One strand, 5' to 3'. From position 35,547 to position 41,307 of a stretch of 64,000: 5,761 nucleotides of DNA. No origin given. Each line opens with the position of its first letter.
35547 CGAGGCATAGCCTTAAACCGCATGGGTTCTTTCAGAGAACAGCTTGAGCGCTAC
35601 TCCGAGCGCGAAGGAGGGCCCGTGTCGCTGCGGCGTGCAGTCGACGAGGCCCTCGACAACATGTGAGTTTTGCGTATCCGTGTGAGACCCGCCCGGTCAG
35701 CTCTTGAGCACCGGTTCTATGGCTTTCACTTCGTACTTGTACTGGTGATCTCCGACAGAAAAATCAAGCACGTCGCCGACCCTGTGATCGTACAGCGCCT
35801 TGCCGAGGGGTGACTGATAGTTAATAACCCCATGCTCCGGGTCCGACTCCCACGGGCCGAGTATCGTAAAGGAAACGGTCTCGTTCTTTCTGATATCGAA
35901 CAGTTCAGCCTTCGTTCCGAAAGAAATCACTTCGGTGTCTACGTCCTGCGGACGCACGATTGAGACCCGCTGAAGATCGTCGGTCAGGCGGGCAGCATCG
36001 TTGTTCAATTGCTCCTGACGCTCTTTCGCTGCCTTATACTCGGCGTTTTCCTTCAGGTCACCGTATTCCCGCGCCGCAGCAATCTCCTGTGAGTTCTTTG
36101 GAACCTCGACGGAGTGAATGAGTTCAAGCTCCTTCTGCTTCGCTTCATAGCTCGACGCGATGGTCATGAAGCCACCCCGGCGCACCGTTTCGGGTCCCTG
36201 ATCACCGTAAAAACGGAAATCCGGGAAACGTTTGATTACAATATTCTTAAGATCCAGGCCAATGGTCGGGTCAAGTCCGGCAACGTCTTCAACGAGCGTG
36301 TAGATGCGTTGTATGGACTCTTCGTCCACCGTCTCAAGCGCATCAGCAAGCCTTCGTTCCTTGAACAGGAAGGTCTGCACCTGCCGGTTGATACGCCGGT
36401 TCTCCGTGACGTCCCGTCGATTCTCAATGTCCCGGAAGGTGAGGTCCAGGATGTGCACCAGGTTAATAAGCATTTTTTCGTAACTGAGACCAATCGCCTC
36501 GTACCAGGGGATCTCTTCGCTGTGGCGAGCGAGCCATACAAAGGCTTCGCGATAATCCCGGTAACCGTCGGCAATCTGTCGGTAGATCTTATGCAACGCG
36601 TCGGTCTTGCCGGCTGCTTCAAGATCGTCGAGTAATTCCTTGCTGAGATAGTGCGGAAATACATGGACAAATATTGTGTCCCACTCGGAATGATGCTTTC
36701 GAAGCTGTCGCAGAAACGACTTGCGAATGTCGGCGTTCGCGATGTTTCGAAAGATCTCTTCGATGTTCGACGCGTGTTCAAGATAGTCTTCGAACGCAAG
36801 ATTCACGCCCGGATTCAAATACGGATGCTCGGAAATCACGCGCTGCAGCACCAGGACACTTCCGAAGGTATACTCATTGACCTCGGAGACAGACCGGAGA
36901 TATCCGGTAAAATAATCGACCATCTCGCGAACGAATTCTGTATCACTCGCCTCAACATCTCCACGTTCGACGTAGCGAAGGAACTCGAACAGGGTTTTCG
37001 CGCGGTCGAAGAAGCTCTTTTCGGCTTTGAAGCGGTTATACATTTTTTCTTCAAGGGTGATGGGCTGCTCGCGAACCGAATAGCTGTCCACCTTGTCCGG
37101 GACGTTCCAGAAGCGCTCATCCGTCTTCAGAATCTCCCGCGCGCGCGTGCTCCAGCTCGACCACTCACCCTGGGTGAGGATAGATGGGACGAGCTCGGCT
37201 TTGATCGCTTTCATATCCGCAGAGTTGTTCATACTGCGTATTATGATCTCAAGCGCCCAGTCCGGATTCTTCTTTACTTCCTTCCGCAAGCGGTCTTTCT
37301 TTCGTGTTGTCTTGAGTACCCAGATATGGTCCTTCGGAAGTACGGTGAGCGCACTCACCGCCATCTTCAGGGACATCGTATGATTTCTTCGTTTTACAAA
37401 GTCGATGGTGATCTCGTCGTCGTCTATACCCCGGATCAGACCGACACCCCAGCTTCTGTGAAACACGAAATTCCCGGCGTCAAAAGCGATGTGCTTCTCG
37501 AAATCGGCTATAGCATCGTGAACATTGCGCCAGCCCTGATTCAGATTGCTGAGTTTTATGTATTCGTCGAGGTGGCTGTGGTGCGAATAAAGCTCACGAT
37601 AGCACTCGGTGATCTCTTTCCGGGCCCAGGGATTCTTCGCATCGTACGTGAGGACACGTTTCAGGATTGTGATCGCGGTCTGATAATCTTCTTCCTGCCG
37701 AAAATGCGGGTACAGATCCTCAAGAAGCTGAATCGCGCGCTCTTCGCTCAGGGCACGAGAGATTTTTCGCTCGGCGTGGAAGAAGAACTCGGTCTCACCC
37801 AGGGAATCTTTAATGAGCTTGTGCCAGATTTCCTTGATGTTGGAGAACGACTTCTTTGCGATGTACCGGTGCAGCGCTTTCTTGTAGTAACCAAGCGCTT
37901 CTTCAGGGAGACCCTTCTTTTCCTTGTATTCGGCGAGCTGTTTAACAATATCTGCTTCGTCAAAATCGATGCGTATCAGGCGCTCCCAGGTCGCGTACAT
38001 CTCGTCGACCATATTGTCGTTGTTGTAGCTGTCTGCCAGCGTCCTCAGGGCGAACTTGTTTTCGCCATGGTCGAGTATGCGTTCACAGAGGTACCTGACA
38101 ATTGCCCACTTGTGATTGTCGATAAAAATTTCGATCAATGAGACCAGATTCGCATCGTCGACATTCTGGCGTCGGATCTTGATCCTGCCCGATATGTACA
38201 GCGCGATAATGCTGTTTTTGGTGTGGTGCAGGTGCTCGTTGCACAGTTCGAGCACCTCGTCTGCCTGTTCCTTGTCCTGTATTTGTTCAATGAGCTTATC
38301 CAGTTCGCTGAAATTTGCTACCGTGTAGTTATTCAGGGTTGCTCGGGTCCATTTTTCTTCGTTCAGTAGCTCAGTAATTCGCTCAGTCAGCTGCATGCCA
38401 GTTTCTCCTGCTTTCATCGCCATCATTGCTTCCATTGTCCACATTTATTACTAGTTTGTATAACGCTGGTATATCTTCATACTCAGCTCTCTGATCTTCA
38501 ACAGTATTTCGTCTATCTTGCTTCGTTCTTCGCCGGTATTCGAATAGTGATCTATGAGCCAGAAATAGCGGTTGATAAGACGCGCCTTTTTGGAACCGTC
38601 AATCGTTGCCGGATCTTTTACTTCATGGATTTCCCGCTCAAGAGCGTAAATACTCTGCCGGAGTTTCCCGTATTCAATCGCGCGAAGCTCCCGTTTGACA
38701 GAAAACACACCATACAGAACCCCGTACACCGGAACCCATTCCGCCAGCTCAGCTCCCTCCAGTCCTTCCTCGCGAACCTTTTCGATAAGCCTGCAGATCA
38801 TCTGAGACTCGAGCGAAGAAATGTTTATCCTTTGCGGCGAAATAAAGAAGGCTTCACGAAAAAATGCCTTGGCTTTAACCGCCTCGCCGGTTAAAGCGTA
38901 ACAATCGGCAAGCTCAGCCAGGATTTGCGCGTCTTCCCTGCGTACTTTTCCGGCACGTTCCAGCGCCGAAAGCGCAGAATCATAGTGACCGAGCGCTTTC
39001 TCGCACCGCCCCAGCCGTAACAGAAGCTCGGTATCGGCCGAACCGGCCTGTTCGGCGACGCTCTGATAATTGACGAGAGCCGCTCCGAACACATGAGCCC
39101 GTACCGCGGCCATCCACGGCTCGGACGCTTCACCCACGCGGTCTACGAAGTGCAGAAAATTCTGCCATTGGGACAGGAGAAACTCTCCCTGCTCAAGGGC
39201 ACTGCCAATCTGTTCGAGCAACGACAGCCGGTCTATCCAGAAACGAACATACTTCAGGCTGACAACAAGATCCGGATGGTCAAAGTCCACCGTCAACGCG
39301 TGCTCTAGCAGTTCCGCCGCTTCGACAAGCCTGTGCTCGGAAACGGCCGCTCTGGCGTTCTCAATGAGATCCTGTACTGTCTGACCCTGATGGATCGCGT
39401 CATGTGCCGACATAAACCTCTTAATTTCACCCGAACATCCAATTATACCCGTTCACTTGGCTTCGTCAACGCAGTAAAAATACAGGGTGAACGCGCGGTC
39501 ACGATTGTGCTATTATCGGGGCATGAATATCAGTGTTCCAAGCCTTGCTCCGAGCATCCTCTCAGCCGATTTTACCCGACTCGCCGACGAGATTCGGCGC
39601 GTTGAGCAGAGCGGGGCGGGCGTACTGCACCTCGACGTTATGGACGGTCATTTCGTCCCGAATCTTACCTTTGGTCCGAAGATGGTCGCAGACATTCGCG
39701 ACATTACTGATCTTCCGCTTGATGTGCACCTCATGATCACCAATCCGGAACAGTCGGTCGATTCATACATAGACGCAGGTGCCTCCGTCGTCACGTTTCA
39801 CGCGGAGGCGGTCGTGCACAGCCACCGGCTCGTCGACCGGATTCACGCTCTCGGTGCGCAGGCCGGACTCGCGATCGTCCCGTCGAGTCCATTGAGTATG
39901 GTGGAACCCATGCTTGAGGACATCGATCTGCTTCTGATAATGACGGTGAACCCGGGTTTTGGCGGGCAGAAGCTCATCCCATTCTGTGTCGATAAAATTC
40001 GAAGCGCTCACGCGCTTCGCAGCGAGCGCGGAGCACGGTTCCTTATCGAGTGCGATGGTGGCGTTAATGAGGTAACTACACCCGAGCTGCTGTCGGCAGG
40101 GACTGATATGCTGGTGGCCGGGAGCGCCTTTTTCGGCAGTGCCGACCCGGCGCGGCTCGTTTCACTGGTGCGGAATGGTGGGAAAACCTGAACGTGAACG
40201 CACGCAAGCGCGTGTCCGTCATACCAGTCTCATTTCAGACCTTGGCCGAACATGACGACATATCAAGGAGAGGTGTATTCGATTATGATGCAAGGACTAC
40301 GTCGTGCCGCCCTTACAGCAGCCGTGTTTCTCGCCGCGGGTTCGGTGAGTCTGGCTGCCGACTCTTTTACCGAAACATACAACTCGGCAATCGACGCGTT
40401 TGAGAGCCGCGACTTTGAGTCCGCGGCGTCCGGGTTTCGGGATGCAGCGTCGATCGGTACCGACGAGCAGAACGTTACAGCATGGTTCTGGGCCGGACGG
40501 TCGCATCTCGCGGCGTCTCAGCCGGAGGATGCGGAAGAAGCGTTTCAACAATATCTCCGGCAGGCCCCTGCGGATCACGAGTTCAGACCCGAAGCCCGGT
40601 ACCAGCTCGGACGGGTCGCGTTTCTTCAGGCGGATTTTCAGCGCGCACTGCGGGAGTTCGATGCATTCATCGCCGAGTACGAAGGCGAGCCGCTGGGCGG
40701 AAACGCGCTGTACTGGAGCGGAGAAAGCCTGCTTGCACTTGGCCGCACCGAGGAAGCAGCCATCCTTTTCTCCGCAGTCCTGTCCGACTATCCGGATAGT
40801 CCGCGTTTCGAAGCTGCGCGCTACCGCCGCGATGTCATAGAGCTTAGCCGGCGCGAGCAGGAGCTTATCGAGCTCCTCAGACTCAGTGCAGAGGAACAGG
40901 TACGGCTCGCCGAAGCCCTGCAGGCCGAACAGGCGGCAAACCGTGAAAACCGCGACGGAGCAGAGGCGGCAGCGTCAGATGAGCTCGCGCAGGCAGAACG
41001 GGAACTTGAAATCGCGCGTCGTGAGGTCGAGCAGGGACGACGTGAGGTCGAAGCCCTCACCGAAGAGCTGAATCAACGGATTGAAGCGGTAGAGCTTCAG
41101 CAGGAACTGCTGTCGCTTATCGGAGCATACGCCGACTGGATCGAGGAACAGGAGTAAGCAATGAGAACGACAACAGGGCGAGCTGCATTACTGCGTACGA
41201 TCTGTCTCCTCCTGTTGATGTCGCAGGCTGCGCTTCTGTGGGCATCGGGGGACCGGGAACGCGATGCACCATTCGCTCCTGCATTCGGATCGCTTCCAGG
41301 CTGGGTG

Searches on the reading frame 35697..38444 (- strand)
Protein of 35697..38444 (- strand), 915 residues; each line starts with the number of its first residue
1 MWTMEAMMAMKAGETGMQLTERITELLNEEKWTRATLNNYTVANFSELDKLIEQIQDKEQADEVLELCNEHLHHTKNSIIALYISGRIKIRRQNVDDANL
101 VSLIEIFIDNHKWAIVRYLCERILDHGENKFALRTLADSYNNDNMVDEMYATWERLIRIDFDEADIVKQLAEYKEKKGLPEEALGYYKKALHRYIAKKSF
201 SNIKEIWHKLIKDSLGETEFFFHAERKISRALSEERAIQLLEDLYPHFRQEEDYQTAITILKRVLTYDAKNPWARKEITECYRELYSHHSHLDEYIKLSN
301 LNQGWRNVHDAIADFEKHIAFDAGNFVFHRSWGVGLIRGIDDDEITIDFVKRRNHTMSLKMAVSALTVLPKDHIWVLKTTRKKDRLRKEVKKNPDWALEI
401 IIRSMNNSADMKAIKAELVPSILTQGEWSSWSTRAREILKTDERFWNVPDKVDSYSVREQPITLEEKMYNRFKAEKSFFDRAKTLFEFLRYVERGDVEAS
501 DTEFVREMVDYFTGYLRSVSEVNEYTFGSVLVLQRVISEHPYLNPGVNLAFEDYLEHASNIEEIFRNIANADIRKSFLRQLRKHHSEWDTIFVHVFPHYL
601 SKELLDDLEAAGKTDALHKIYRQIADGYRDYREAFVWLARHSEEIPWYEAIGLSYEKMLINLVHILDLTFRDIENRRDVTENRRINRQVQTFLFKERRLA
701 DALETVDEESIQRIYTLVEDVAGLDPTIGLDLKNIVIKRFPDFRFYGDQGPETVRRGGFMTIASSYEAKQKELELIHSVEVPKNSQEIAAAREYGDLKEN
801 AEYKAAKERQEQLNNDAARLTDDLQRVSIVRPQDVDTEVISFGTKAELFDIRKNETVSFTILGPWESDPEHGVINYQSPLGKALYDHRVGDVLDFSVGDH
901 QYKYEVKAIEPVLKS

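Call 63: search_protein_families(library=pfam, proteins=[window:35697-38444:-], max_evalue=0.00001)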
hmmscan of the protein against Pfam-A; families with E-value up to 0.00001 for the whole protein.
window:35697-38444:- (915 aa): 2 families
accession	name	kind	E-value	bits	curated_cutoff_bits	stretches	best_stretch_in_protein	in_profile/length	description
PF01272.25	GreA_GreB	-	3.4e-20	72.3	26.9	1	837-910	3-76/77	Transcription elongation factor, GreA/GreB, C-term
PF03449.20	GreA_GreB_N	-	2.1e-18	66.7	24.5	1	764-829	6-71/71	Transcription elongation factor, N-terminal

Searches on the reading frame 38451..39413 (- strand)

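Call 63: search_protein_families(library=pfam, proteins=[window:38451-39413:-], max_evalue=0.00001)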
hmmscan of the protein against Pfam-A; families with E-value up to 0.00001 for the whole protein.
window:38451-39413:- (320 aa): 3 families
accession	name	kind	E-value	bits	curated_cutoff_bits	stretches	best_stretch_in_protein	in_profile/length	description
PF14559.12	TPR_19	-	7.5e-11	42.6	25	1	141-203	4-66/68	Tetratricopeptide repeat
PF07719.23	TPR_2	-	1.3e-07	31.6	27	0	129-154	2-27/34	Tetratricopeptide repeat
PF13424.12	TPR_12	-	1.6e-07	31.9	30.1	1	130-188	12-71/77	Tetratricopeptide repeat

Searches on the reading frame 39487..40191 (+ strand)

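Call 63: search_protein_families(library=pfam, proteins=[window:39487-40191:+], max_evalue=0.00001)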
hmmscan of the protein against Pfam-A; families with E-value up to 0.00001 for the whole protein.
window:39487-40191:+ (234 aa): 1 family
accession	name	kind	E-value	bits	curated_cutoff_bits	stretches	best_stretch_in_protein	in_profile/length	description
PF00834.25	Ribul_P_3_epim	-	1.6e-74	250.1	21.1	1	20-216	2-198/198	Ribulose-phosphate 3 epimerase family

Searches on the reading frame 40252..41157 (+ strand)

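Call 63: search_protein_families(library=pfam, proteins=[window:40252-41157:+], max_evalue=0.00001)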
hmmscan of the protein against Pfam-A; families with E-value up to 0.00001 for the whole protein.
window:40252-41157:+ (301 aa): 5 families
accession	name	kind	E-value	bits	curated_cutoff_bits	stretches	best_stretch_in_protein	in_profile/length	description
PF13432.12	TPR_16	-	1.6e-15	57.6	32.7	2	117-184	1-65/65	Tetratricopeptide repeat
PF13174.12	TPR_6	-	3.2e-13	49.8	26.3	1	152-183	2-33/33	Tetratricopeptide repeat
PF07719.23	TPR_2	-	2.1e-12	46.6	27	0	76-107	2-33/34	Tetratricopeptide repeat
PF14559.12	TPR_19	-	4e-09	37.1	25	0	49-110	1-60/68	Tetratricopeptide repeat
PF13428.12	TPR_14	-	2.5e-08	34.2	23.5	0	76-111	2-37/44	Tetratricopeptide repeat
